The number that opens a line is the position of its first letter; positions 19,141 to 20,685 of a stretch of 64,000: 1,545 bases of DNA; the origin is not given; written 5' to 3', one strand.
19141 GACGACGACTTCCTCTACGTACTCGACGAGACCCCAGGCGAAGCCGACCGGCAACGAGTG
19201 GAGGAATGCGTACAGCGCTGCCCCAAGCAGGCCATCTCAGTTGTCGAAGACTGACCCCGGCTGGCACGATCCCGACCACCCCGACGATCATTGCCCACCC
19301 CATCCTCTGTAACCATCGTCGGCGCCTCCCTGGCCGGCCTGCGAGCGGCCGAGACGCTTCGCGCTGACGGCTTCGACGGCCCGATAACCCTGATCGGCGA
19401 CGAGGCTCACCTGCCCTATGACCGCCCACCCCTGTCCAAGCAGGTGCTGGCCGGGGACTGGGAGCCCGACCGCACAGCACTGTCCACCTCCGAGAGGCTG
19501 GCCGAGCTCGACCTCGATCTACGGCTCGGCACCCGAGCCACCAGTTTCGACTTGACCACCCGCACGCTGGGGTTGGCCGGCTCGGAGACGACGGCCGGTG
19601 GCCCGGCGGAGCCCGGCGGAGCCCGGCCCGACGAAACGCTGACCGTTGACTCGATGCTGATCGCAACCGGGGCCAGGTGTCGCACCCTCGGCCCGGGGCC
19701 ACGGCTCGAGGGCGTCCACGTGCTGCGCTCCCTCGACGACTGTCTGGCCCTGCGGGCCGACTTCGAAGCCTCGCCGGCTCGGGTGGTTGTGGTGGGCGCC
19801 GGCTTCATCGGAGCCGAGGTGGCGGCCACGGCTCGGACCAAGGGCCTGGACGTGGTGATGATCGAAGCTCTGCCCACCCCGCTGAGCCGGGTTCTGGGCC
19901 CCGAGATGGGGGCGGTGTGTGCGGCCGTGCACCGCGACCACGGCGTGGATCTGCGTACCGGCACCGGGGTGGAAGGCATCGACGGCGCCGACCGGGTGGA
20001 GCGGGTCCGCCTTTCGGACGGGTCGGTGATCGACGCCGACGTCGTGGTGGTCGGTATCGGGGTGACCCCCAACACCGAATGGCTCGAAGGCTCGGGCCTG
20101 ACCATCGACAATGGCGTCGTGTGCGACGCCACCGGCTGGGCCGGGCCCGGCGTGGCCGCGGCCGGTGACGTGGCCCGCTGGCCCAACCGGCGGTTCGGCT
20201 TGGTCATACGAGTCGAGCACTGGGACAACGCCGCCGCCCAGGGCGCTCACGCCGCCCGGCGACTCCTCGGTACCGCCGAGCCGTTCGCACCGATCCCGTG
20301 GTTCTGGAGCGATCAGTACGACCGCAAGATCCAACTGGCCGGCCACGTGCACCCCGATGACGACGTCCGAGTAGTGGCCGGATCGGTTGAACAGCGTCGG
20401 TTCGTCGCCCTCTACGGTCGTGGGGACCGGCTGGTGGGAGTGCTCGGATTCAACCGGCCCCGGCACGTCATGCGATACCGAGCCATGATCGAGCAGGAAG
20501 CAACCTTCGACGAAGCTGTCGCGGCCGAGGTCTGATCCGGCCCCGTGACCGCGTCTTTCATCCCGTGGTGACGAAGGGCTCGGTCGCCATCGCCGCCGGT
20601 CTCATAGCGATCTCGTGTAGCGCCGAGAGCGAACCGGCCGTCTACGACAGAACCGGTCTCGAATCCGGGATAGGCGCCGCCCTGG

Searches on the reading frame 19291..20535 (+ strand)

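Call 10: search_protein_families(library=pfam, proteins=[window:19291-20535:+], max_evalue=0.001)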
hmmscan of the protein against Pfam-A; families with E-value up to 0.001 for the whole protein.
window:19291-20535:+ (414 aa): 5 families
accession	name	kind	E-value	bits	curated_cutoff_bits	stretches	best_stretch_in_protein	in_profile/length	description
PF07992.20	Pyr_redox_2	-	5.2e-60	203.8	26.1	1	6-318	2-291/291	Pyridine nucleotide-disulphide oxidoreductase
PF14759.12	Reductase_C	-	2e-21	76.7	25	1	337-412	1-75/85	Reductase C-terminal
PF00070.33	Pyr_redox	-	4.2e-18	66.1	22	1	164-243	1-81/82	Pyridine nucleotide-disulphide oxidoreductase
PF01266.30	DAO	-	2.8e-06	27.6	27.9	0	164-193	1-30/353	FAD dependent oxidoreductase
PF13450.12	NAD_binding_8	-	7.8e-06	26.5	21.9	0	167-196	1-30/68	NAD(P)-binding Rossmann-like domain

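Call 11: search_protein_families(library=padloc, proteins=[window:19291-20535:+], max_evalue=0.00001)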
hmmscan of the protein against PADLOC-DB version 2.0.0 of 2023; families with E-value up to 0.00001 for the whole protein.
window:19291-20535:+ (414 aa): 0 families
